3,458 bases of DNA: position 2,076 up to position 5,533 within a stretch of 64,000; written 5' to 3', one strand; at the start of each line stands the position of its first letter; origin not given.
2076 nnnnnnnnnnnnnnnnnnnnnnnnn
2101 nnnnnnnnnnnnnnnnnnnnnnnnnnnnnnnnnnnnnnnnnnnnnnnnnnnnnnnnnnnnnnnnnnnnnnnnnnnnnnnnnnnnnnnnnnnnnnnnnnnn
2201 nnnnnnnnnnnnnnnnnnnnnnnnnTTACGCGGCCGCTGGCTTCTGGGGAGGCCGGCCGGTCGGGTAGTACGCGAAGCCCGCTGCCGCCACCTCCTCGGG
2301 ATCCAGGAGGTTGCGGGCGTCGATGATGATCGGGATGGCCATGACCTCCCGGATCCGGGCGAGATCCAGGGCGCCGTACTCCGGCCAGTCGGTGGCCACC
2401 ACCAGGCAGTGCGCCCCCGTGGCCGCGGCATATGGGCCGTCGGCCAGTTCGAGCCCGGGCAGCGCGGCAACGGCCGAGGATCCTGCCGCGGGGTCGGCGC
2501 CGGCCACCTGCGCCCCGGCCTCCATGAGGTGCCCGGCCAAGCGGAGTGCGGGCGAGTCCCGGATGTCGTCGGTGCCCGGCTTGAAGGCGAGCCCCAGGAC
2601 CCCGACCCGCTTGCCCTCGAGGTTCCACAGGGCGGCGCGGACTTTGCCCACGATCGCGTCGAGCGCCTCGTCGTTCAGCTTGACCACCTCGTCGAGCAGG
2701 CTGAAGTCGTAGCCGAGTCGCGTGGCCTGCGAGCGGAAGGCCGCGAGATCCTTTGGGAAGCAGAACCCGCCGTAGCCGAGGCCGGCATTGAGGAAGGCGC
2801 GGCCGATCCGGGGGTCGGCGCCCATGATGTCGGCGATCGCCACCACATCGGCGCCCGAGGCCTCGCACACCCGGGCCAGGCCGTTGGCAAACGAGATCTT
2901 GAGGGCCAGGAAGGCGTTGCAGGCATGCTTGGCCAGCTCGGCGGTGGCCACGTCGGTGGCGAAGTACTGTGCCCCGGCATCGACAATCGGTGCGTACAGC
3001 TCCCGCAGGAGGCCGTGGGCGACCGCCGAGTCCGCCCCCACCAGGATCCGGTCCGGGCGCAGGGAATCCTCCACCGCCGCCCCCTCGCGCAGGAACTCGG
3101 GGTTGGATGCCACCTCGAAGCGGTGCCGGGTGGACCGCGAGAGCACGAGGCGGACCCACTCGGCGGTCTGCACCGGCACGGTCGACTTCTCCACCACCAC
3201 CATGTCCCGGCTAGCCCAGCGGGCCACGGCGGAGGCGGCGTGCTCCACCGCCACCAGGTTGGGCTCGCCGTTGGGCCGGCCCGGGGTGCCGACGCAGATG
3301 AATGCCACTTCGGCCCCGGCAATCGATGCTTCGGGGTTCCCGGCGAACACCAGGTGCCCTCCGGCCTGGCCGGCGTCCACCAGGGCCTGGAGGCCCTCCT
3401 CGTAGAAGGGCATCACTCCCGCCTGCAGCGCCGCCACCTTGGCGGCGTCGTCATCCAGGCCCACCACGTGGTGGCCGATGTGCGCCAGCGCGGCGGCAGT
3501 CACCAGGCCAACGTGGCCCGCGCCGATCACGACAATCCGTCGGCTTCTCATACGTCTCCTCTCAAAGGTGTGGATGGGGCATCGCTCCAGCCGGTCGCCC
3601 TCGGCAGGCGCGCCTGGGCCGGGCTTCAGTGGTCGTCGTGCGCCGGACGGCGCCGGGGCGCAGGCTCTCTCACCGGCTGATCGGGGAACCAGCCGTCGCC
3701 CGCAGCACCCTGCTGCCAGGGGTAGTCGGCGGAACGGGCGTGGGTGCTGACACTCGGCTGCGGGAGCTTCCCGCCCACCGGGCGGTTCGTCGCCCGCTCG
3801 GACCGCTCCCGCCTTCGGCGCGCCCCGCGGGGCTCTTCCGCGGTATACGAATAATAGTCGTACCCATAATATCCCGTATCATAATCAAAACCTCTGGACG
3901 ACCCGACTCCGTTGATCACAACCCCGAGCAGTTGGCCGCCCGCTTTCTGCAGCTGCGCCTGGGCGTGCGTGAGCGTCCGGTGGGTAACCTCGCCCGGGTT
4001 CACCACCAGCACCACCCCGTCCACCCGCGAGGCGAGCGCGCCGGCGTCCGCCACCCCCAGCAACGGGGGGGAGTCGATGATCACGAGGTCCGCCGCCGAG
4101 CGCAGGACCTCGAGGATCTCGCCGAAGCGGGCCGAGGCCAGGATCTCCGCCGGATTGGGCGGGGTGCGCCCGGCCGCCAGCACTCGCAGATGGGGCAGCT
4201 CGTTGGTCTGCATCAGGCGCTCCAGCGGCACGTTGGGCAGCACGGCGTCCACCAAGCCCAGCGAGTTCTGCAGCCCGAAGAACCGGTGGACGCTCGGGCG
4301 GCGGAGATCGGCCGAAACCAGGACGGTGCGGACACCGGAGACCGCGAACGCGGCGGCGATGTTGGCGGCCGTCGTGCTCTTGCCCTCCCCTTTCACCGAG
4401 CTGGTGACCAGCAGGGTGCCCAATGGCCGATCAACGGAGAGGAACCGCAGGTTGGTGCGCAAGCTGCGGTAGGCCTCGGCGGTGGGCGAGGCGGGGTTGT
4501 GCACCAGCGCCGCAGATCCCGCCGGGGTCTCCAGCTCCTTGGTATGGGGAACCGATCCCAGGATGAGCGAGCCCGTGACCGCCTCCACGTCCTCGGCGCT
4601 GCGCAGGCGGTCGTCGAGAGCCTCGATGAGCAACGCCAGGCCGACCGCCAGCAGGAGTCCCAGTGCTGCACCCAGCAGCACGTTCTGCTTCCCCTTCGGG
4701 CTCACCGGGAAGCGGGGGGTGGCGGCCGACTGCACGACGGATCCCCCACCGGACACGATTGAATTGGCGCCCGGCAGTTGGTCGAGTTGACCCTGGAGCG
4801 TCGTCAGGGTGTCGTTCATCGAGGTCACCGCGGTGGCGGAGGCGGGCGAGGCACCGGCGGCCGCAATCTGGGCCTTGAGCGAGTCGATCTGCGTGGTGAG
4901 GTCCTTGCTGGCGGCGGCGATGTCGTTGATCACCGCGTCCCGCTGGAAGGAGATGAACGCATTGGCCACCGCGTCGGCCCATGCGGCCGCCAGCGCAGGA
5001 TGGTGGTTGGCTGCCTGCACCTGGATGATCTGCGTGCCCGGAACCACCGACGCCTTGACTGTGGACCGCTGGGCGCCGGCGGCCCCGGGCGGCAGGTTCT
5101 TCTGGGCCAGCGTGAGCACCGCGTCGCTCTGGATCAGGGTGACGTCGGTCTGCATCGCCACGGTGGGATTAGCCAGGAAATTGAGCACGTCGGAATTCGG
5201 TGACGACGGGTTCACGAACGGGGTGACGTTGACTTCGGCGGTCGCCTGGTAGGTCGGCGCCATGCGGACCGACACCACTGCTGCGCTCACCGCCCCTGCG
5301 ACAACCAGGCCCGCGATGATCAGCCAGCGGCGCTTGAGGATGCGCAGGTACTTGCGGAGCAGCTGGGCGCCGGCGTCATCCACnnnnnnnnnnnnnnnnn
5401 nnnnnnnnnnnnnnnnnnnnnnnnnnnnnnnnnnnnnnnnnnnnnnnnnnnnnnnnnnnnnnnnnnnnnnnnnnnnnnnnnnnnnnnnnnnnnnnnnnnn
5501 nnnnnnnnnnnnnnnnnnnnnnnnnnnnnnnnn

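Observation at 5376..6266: Wzc BY-kinase and Wzb phosphatase separated by two mini-regulators (BldC-like HTH and sigma-region-4-only protein)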

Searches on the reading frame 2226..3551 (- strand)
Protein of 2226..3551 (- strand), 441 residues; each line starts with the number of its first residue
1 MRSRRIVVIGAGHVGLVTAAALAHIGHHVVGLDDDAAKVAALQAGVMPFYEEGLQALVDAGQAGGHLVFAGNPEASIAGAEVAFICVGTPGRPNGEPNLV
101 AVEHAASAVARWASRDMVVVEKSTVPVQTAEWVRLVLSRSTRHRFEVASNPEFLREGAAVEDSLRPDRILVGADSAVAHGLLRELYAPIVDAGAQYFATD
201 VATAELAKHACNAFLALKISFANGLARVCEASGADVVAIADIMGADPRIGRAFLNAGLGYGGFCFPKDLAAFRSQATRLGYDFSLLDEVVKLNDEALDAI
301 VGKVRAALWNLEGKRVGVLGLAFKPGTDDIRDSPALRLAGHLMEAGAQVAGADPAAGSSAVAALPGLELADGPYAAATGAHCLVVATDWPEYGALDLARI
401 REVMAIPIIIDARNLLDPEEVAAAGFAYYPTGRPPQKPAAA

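Call 3: search_protein_families(library=pfam, proteins=[window:2226-3551:-], max_evalue=0.1)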
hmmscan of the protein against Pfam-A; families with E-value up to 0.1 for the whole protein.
window:2226-3551:- (441 aa): 17 families
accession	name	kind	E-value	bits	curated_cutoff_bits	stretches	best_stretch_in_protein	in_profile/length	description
PF03721.20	UDPG_MGDP_dh_N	-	9.6e-52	175.7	27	1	5-184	2-186/187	UDP-glucose/GDP-mannose dehydrogenase family, NAD binding domain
PF00984.24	UDPG_MGDP_dh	-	9.7e-32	109.4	25.4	1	203-294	2-93/94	UDP-glucose/GDP-mannose dehydrogenase family, central domain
PF03720.21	UDPG_MGDP_dh_C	-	1.8e-28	99.4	30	1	317-418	1-103/103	UDP-glucose/GDP-mannose dehydrogenase family, UDP binding domain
PF02254.24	TrkA_N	-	0.00051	20.8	23.8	1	6-48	1-43/116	TrkA-N domain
PF07992.20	Pyr_redox_2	-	0.002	18.1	26.1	1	4-32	143-171/291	Pyridine nucleotide-disulphide oxidoreductase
PF02558.23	ApbA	-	0.0039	17.2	22.2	1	6-44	1-38/150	Ketopantoate reductase PanE/ApbA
PF00070.33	Pyr_redox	-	0.0085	17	22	1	5-29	1-25/82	Pyridine nucleotide-disulphide oxidoreductase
PF13450.12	NAD_binding_8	-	0.012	16.3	21.9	1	8-33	1-26/68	NAD(P)-binding Rossmann-like domain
PF01262.27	AlaDh_PNT_C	-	0.015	15.2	23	1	5-44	30-69/214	Alanine dehydrogenase/PNT, C-terminal domain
PF13241.12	NAD_binding_7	-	0.017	16.1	22.1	0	2-39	6-41/104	Putative NAD(P)-binding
PF10727.15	Rossmann-like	-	0.025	14.8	23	1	6-34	17-45/131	Rossmann-like domain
PF02826.25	2-Hacid_dh_C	-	0.031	14.1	25.1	0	2-40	35-73/178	D-isomer specific 2-hydroxyacid dehydrogenase, NAD binding domain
PF03807.23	F420_oxidored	-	0.036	15.1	21.6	0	5-87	1-67/94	NADP oxidoreductase coenzyme F420-dependent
PF13478.12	XdhC_C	-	0.049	14.6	29.7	0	6-50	1-35/125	XdhC Rossmann domain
PF02737.24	3HCDH_N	-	0.059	13.7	22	0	6-46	2-42/180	3-hydroxyacyl-CoA dehydrogenase, NAD binding domain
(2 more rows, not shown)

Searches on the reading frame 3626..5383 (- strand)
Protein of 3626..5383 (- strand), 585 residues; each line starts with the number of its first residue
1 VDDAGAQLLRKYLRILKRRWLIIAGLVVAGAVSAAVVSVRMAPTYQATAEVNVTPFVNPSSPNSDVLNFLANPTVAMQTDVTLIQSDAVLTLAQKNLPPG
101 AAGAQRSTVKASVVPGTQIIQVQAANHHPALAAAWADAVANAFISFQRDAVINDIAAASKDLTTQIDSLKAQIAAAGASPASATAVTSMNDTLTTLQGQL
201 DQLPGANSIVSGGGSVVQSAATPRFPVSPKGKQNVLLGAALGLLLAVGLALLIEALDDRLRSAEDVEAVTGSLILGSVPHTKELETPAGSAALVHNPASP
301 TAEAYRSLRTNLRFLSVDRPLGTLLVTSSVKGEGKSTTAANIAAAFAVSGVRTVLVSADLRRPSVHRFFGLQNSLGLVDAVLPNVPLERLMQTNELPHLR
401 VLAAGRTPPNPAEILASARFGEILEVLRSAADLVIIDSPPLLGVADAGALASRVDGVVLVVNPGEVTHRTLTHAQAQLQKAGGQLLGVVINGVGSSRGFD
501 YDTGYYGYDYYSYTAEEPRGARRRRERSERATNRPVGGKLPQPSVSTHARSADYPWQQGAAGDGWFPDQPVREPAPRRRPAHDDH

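Call 3: search_protein_families(library=pfam, proteins=[window:3626-5383:-], max_evalue=0.1)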
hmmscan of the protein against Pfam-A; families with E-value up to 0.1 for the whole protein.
window:3626-5383:- (585 aa): 8 families
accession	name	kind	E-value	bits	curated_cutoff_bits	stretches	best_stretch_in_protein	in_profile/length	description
PF10609.15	ParA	-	2.6e-10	40.6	27.1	1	324-491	6-173/246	NUBPL iron-transfer P-loop NTPase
PF02706.20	Wzz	-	9.2e-08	32.7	25.5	1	9-91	5-85/91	Chain length determinant protein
PF13614.12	AAA_31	-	2.2e-07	31.4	27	1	332-465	12-151/177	AAA domain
PF01656.29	CbiA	-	3.4e-06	27.5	25.4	1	330-487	7-107/125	CobQ/CobB/MinD/ParA nucleotide binding domain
PF09140.17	MipZ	-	1.2e-05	25.2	20.7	1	331-440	10-109/262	ATPase MipZ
PF13807.11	GNVR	-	0.0011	19.3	27.7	1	191-252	18-79/82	G-rich domain on putative tyrosine kinase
PF13500.12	AAA_26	-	0.0034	17.7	27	0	456-543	130-191/198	AAA domain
PF00448.28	SRP54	-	0.02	15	22.7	1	330-364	9-43/196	SRP54-type protein, GTPase domain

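Call 15: search_protein_families(library=ncbifam, proteins=[window:3626-5383:-], max_evalue=0.01)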
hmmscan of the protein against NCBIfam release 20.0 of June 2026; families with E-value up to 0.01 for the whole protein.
window:3626-5383:- (585 aa): 20 families
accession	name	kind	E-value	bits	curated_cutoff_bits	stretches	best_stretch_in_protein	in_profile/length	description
TIGR01007.1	eps_fam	subfamily_domain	1.3e-51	175.1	108.05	1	303-507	1-204/204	polysaccharide biosynthesis tyrosine autokinase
TIGR01005.1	eps_transp_fam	subfamily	8.1e-47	159.9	411.7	2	292-514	517-743/754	exopolysaccharide transport protein family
NF007350.0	PRK09841.1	equivalog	5.1e-43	147.2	1248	2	294-515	504-724/726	tyrosine-protein kinase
NF008568.0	PRK11519.1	equivalog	1.5e-41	142.4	1068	1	212-512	405-717/720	tyrosine-protein kinase Wzc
TIGR03018.1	pepcterm_TyrKin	hypoth_equivalog_domain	5e-39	133.8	230.65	1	295-491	5-207/207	XrtA-associated tyrosine autokinase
TIGR03029.1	EpsG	equivalog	5.5e-36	124.1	313.8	1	295-491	77-273/274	chain length determinant protein tyrosine kinase EpsG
TIGR01006.1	polys_exp_MPA1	subfamily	4.6e-17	62.2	296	2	215-281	158-224/226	CspC family polysaccharide chain length determinant protein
TIGR01969.1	minD_arch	subfamily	1.2e-13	50.8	201.75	1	326-496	5-173/251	cell division ATPase MinD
TIGR03007.1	pepcterm_ChnLen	equivalog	1.3e-12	46.7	278.85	1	216-283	398-465/498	XrtA system polysaccharide chain length determinant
TIGR01968.1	minD_bact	equivalog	1.6e-11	44.1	212.9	1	324-465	4-144/261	septum site-determining protein MinD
TIGR03017.1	EpsF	equivalog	2.3e-10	39.8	422.75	1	215-276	380-441/444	chain length determinant protein EpsF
NF041136.1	MrpORP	equivalog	3.6e-08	33.1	450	1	324-375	8-59/365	iron-sulfur cluster carrier protein MrpORP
TIGR03371.1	cellulose_yhjQ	equivalog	7.1e-08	32.2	157.85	1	324-502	4-187/246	cellulose biosynthesis protein BcsQ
NF041546.1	ParA_partition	equivalog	1.9e-05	24.3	180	0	332-359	10-37/203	ParA family partition ATPase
NF008669.0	PRK11670.1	equivalog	4e-05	22.7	348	1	325-481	111-267/369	iron-sulfur cluster carrier protein ApbC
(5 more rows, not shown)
